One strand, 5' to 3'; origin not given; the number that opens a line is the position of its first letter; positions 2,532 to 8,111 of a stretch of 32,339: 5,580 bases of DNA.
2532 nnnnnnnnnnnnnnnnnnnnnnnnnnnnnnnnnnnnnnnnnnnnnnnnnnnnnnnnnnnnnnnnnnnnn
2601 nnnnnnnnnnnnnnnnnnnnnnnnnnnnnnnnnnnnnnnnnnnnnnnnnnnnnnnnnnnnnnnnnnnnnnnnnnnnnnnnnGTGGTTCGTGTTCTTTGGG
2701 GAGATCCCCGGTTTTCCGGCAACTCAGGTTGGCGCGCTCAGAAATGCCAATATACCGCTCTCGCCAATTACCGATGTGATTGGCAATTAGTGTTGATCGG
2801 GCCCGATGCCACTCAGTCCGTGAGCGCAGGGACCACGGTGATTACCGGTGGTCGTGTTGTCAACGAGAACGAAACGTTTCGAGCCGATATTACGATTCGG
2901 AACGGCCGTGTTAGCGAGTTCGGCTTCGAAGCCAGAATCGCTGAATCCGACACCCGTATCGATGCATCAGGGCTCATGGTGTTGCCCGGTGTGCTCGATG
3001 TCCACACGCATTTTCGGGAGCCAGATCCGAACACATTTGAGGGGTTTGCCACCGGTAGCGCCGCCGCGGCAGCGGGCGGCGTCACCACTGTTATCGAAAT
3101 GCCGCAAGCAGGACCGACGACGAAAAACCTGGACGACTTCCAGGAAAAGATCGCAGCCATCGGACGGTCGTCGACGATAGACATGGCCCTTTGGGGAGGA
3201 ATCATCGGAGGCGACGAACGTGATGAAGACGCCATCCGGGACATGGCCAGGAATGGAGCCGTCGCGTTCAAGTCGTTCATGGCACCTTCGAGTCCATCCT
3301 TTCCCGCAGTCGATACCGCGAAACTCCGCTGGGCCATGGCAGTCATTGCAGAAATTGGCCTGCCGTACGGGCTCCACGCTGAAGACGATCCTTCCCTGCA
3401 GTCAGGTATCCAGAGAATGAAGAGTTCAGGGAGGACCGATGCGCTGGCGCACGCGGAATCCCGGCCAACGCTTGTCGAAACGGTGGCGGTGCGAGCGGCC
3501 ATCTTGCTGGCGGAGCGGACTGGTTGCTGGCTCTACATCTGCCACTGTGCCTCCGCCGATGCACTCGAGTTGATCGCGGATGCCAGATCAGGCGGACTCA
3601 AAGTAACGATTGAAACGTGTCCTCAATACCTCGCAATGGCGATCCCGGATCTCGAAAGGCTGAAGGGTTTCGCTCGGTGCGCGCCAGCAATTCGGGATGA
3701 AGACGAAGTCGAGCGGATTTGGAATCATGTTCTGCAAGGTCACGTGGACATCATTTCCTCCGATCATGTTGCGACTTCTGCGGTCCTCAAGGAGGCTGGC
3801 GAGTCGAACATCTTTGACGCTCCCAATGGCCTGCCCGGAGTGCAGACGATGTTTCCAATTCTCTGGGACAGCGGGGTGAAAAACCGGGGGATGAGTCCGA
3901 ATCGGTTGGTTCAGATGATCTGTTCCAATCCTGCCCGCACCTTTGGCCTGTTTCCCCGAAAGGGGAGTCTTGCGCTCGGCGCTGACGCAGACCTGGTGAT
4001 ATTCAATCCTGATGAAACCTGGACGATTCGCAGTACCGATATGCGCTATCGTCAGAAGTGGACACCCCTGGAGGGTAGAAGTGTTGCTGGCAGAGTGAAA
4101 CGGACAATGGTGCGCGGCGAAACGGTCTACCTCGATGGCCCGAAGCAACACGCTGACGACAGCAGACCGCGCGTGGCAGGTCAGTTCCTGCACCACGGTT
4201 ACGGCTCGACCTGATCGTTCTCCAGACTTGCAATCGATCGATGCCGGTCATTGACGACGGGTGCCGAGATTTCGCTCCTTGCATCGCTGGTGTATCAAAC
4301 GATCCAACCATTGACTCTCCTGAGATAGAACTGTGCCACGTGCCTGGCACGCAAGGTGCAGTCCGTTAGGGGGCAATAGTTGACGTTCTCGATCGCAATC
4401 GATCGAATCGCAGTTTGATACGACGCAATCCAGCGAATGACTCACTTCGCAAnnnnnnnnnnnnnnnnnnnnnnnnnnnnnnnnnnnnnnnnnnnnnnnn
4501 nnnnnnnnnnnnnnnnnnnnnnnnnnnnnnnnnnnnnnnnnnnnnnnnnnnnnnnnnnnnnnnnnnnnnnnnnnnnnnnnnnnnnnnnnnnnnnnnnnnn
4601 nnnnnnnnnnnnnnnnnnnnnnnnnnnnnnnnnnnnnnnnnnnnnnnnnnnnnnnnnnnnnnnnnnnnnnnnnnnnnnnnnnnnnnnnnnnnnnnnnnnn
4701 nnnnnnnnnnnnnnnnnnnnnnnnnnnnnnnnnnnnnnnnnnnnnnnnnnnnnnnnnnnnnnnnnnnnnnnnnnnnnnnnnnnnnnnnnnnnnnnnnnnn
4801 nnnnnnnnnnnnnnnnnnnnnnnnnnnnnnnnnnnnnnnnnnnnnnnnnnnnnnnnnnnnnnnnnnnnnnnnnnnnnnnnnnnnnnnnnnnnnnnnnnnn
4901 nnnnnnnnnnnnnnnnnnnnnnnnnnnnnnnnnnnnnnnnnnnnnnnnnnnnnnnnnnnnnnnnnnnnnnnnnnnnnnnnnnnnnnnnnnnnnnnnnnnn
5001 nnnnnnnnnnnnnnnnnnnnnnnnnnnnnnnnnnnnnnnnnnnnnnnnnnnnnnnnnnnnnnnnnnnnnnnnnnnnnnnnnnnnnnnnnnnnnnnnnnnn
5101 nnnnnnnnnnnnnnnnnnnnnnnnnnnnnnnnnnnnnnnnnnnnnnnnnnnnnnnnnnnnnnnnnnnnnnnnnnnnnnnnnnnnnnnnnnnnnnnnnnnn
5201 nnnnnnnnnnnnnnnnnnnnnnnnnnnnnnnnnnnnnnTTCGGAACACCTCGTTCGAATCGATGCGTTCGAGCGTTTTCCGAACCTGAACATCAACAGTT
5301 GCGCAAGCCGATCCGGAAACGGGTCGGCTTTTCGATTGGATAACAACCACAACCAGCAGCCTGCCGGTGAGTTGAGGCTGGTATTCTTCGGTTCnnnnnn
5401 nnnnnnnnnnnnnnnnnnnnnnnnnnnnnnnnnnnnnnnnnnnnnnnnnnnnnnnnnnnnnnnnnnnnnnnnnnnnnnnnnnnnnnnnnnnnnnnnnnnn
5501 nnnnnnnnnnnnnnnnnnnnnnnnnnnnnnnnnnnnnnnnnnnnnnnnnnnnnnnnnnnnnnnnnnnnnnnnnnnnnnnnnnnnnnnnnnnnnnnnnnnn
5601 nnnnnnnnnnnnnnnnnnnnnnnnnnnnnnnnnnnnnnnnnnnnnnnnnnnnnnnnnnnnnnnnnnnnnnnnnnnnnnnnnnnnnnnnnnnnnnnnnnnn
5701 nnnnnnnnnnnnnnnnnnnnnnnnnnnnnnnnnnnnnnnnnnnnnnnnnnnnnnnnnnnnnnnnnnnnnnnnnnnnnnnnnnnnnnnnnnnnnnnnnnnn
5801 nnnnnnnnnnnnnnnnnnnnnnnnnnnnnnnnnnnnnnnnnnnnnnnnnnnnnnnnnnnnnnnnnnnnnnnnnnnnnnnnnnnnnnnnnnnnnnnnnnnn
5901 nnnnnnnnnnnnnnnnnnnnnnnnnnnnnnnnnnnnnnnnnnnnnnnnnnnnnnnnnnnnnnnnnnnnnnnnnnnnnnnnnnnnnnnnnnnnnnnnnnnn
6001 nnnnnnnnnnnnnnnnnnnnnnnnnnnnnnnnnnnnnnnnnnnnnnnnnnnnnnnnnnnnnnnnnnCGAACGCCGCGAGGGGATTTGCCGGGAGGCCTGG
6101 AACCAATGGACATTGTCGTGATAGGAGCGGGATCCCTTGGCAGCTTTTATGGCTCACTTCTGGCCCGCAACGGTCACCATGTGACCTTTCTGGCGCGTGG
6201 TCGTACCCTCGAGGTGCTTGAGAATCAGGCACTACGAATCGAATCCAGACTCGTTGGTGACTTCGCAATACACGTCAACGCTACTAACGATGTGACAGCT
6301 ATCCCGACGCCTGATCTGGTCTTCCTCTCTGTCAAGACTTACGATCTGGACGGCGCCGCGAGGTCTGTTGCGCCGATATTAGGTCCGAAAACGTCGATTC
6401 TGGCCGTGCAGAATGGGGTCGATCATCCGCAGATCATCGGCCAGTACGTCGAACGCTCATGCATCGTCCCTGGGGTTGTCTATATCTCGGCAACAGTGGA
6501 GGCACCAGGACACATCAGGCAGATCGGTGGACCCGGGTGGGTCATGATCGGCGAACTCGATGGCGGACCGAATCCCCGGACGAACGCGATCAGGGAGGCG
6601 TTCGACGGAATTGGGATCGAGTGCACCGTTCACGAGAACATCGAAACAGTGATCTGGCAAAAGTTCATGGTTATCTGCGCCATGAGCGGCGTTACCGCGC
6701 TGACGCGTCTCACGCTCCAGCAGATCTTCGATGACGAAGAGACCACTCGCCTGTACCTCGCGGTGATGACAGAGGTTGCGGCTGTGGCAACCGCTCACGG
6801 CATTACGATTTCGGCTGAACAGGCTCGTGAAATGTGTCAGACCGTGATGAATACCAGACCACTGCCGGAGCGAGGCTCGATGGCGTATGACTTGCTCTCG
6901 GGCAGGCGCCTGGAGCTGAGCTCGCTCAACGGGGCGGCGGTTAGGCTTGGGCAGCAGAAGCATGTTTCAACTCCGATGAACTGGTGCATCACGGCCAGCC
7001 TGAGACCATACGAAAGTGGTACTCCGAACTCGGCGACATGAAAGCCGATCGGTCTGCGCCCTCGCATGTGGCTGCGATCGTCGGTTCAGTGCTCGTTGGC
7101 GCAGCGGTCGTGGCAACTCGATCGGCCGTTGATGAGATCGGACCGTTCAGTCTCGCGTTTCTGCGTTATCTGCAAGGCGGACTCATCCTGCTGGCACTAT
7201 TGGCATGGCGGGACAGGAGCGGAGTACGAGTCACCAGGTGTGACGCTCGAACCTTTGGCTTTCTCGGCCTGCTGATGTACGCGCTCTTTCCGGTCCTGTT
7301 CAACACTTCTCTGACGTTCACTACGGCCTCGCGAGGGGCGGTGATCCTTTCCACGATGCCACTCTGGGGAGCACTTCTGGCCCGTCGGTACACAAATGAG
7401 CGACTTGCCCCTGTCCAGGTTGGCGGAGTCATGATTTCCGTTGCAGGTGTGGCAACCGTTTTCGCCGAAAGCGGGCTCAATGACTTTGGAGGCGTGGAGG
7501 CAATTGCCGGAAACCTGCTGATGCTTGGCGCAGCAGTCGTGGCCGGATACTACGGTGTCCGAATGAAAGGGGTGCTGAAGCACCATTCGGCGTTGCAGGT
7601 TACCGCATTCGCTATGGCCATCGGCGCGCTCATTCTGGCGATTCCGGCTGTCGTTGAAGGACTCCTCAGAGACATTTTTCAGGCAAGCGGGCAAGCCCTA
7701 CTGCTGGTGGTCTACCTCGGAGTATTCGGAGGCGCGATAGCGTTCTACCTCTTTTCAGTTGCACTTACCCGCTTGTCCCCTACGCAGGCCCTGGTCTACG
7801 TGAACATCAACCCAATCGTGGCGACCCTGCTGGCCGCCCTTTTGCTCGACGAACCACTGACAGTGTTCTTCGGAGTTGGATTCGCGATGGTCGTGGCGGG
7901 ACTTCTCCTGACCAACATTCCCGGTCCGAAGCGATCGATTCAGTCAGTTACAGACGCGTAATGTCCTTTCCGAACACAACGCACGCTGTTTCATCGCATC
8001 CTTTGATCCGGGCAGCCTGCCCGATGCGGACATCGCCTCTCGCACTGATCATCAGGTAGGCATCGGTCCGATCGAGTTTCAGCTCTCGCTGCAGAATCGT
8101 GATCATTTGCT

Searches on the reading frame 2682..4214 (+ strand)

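Call 60: search_protein_families(library=pfam, proteins=[window:2682-4214:+], max_evalue=0.0001)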
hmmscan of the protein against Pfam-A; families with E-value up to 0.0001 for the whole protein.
window:2682-4214:+ (510 aa): 2 families
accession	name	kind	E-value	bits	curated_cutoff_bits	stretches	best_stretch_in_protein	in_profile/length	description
PF01979.26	Amidohydro_1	-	1.7e-26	93.7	25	1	99-482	1-345/345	Amidohydrolase family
PF07969.17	Amidohydro_3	-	1.6e-17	64.6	29.7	1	401-483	404-472/472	Amidohydrolase family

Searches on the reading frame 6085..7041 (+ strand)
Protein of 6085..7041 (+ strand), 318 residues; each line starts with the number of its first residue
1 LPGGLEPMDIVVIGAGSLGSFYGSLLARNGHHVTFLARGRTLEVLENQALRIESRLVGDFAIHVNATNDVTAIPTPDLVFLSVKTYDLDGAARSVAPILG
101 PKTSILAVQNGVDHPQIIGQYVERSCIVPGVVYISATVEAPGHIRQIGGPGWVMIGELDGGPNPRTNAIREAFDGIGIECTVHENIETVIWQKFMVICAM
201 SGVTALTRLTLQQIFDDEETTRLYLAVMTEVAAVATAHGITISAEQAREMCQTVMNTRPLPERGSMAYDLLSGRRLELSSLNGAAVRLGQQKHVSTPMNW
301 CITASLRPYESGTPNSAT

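Call 60: search_protein_families(library=pfam, proteins=[window:6085-7041:+], max_evalue=0.0001)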
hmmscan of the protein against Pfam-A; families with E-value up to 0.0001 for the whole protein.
window:6085-7041:+ (318 aa): 4 families
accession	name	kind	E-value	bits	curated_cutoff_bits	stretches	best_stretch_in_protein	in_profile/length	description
PF02558.23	ApbA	-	1.3e-36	125.9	22.2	1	10-159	1-149/150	Ketopantoate reductase PanE/ApbA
PF08546.17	ApbA_C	-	8.3e-31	107.4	22.7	1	185-309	1-124/125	Ketopantoate reductase PanE/ApbA C terminal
PF03807.23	F420_oxidored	-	7.5e-06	26.9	21.6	1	10-97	2-81/94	NADP oxidoreductase coenzyme F420-dependent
PF01210.29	NAD_Gly3P_dh_N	-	1e-05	26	23.1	0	10-122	2-118/158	NAD-dependent glycerol-3-phosphate dehydrogenase N-terminus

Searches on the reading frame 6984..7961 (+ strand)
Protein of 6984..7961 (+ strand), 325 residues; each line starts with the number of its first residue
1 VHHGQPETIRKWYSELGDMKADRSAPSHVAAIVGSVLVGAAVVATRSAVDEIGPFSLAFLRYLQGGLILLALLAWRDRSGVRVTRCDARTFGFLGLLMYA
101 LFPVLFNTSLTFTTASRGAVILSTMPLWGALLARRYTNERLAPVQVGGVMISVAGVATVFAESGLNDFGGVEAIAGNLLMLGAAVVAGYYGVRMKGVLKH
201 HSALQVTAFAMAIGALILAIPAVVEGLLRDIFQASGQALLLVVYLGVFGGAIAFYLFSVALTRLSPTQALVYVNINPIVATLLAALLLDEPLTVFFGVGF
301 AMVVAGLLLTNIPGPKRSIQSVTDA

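Call 60: search_protein_families(library=pfam, proteins=[window:6984-7961:+], max_evalue=0.0001)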
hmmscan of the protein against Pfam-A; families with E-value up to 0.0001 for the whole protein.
window:6984-7961:+ (325 aa): 1 family
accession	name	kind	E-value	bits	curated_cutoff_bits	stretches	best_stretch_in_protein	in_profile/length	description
PF00892.27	EamA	-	3.4e-43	147.6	28.2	2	175-311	2-134/135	EamA-like transporter family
